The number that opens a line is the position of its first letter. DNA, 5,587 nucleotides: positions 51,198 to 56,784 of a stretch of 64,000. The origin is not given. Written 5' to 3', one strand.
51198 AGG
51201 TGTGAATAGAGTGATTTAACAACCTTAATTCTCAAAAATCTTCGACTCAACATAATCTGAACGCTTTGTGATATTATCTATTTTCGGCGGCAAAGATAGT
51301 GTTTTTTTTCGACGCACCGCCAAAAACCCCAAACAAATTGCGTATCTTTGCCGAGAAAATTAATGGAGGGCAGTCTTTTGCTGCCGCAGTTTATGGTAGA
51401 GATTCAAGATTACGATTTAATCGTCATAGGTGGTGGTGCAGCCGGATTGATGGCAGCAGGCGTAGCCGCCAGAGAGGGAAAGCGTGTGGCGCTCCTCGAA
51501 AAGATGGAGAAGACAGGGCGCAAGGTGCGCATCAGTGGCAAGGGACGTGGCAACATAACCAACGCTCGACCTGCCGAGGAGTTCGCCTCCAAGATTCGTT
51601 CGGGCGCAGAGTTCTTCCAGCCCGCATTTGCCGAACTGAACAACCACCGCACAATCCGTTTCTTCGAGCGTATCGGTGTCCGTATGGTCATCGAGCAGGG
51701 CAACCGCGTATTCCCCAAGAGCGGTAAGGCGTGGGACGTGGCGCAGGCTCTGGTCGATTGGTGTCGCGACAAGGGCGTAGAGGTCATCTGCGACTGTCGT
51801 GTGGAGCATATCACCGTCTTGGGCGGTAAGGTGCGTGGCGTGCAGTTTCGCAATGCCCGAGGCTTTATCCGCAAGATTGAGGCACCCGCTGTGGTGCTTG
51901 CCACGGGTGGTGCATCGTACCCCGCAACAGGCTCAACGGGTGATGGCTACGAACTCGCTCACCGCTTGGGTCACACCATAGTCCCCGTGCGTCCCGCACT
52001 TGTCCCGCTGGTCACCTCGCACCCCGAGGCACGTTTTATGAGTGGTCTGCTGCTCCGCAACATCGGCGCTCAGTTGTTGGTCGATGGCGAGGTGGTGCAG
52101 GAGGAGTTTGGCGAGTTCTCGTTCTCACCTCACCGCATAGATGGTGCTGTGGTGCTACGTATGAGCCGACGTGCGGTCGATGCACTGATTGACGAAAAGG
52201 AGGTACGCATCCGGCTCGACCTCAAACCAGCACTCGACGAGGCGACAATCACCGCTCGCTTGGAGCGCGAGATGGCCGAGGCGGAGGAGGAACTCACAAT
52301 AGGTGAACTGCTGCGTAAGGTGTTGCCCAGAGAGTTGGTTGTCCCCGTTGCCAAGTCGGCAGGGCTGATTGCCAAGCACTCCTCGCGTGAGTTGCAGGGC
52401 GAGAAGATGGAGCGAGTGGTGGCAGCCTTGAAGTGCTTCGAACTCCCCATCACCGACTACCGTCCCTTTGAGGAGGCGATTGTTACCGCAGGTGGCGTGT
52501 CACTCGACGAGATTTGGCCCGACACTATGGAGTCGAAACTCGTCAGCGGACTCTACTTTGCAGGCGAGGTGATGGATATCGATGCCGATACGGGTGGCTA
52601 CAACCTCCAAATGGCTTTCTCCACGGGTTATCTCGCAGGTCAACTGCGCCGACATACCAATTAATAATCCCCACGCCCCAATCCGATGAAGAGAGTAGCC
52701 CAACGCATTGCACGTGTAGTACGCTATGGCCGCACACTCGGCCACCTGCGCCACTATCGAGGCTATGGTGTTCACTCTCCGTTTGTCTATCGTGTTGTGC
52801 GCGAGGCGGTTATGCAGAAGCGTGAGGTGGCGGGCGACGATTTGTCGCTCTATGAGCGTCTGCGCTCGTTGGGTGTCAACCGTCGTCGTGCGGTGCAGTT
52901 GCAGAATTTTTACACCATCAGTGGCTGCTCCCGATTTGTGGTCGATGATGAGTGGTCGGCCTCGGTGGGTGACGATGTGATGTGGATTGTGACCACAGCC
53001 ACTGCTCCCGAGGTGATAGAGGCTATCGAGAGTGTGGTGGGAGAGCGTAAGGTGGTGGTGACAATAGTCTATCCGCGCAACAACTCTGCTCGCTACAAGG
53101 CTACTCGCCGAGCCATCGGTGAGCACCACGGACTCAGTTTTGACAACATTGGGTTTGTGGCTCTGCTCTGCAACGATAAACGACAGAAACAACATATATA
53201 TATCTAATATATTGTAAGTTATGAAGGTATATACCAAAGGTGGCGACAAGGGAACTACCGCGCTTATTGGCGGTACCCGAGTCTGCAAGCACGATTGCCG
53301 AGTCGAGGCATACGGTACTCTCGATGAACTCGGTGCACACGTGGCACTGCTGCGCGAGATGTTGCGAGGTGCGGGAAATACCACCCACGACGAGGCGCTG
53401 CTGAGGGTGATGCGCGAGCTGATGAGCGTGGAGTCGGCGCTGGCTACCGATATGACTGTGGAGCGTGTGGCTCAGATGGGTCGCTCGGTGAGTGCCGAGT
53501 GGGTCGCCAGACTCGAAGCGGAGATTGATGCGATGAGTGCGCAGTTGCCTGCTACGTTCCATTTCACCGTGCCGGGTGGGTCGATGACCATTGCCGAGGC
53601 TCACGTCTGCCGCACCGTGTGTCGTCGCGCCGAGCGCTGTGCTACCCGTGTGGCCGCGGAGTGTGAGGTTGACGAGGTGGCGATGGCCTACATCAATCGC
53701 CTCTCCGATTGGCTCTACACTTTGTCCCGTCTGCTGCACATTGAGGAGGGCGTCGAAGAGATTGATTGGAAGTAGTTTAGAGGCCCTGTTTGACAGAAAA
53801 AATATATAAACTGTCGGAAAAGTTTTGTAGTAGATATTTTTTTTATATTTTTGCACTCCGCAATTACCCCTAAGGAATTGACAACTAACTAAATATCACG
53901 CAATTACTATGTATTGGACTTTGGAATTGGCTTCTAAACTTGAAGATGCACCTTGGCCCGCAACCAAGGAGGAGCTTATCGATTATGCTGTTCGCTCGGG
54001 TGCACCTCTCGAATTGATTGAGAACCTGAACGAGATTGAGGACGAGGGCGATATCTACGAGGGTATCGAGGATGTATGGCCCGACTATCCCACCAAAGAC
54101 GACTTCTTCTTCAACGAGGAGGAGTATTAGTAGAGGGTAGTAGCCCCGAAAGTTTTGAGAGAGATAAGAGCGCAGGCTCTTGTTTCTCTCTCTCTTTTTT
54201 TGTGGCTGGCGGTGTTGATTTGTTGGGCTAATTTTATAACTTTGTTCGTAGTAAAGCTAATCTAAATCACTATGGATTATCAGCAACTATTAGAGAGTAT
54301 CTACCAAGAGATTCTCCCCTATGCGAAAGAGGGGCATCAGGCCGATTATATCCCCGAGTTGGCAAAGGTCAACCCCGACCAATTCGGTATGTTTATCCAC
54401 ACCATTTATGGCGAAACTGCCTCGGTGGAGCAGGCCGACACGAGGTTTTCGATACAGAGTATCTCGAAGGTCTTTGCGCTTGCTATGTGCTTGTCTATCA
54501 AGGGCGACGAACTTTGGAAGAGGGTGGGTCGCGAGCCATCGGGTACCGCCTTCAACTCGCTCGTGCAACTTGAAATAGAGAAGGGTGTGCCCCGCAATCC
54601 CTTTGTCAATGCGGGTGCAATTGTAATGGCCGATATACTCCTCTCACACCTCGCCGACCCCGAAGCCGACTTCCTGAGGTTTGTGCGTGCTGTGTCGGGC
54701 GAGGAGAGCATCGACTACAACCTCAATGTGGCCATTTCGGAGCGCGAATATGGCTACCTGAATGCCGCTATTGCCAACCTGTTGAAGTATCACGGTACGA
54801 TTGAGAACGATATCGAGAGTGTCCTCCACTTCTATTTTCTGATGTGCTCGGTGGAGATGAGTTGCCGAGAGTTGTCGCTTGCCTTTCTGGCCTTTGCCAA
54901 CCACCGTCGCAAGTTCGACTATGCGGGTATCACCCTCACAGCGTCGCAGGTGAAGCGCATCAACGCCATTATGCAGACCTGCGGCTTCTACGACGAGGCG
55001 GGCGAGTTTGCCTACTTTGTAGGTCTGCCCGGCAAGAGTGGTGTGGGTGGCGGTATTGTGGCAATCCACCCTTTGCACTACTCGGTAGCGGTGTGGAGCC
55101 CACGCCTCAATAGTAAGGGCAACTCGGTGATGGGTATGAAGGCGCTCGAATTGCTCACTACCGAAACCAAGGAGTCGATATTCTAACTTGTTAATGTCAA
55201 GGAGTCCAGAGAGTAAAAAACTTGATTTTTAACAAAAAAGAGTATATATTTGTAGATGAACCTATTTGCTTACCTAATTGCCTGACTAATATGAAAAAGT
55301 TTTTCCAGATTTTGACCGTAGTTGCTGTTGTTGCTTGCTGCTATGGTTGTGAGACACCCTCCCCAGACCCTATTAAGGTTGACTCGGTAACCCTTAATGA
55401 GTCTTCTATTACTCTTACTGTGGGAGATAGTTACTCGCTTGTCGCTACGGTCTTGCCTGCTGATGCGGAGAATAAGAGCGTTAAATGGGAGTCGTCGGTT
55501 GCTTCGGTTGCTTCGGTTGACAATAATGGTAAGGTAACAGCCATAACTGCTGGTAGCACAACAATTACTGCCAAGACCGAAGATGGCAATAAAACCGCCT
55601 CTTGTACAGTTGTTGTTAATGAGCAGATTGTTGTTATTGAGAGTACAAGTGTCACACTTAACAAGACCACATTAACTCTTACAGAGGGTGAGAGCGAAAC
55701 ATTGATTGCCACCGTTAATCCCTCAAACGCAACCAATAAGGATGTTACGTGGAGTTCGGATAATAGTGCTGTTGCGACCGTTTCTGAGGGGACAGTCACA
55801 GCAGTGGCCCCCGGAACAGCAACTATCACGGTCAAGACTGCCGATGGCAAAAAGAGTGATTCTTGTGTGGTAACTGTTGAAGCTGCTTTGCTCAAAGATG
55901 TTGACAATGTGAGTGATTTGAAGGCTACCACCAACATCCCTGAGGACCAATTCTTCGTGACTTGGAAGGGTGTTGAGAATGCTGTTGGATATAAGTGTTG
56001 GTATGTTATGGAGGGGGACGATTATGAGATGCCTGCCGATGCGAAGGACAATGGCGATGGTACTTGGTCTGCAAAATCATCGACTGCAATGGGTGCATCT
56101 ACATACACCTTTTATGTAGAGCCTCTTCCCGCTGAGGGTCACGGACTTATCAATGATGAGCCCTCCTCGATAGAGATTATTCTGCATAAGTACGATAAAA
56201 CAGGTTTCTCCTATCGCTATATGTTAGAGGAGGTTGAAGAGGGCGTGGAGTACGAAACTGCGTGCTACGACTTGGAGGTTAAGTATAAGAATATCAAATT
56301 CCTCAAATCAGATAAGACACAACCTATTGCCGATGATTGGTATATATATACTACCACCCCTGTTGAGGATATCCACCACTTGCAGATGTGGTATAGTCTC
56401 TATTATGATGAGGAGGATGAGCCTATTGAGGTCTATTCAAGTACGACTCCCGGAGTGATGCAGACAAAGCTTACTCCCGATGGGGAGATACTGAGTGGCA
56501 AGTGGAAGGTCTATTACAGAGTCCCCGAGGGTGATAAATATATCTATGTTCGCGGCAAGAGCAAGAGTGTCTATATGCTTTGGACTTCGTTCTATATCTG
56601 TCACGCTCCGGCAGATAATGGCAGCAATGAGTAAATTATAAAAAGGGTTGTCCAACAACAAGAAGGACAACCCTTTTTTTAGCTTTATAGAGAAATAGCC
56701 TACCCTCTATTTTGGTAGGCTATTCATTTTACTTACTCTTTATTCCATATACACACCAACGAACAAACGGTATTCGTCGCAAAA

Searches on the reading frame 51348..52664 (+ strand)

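Call 33: search_protein_families(library=pfam, proteins=[window:51348-52664:+], max_evalue=0.00001)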
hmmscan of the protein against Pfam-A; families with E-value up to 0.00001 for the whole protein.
window:51348-52664:+ (438 aa): 9 families
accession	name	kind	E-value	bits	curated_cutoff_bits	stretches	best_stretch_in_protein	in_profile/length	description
PF03486.20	HI0933_like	-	6e-81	271.9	50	1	23-432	2-243/244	HI0933-like protein Rossmann domain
PF22780.1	HI0933_like_1st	-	8.4e-22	78.2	27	1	215-379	1-165/165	HI0933-like protein barrel and H2TH domain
PF00890.30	FAD_binding_2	-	2.3e-19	70.4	20.4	2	23-108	1-85/414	FAD binding domain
PF01266.30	DAO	-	3.4e-13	50.3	27.9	1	130-218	150-228/353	FAD dependent oxidoreductase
PF12831.13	FAD_oxidored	-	2.2e-12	47.5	27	1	23-189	1-147/416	FAD dependent oxidoreductase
PF01134.28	GIDA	-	1.8e-08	34.3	22.1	0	23-56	1-35/391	Glucose inhibited division protein A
PF07992.20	Pyr_redox_2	-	5.4e-08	33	26.1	0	22-56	1-36/291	Pyridine nucleotide-disulphide oxidoreductase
PF00070.33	Pyr_redox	-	8.3e-08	33.1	22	0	24-56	2-34/82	Pyridine nucleotide-disulphide oxidoreductase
PF01494.25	FAD_binding_3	-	2.5e-07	30.7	22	1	22-190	2-161/349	FAD binding domain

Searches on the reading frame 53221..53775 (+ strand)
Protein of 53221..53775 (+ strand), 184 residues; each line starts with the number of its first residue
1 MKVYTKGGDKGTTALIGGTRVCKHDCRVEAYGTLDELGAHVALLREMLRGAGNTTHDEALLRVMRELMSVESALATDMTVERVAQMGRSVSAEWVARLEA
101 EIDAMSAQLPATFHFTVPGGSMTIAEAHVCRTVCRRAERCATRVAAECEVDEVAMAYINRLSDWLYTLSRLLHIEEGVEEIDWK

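Call 33: search_protein_families(library=pfam, proteins=[window:53221-53775:+], max_evalue=0.00001)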
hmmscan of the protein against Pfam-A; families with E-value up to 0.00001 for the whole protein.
window:53221-53775:+ (184 aa): 1 family
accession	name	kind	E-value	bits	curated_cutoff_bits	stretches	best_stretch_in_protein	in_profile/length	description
PF01923.23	Cob_adeno_trans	-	2.8e-52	177.6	24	1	3-171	1-170/171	Cobalamin adenosyltransferase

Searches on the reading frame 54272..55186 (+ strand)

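Call 33: search_protein_families(library=pfam, proteins=[window:54272-55186:+], max_evalue=0.00001)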
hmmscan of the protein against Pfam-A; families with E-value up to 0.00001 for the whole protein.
window:54272-55186:+ (304 aa): 1 family
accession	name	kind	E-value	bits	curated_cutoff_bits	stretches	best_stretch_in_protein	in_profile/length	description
PF04960.20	Glutaminase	-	2e-105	352.5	27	1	21-304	1-286/286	Glutaminase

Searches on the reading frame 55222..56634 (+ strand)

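Call 33: search_protein_families(library=pfam, proteins=[window:55222-56634:+], max_evalue=0.00001)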
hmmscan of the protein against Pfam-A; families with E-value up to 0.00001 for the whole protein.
window:55222-56634:+ (470 aa): 3 families
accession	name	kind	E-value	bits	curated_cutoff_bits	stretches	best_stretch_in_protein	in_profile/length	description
PF02368.24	Big_2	-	5.4e-33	113.2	22.8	2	53-130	2-79/79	Bacterial Ig-like domain (group 2)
PF22359.2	Big-like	-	7e-08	33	27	0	174-221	2-48/48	Bacterial Ig-like domain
PF21764.3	Invasin_D4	-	2.2e-07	31.7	27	0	163-201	28-66/88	Invasin, domain 4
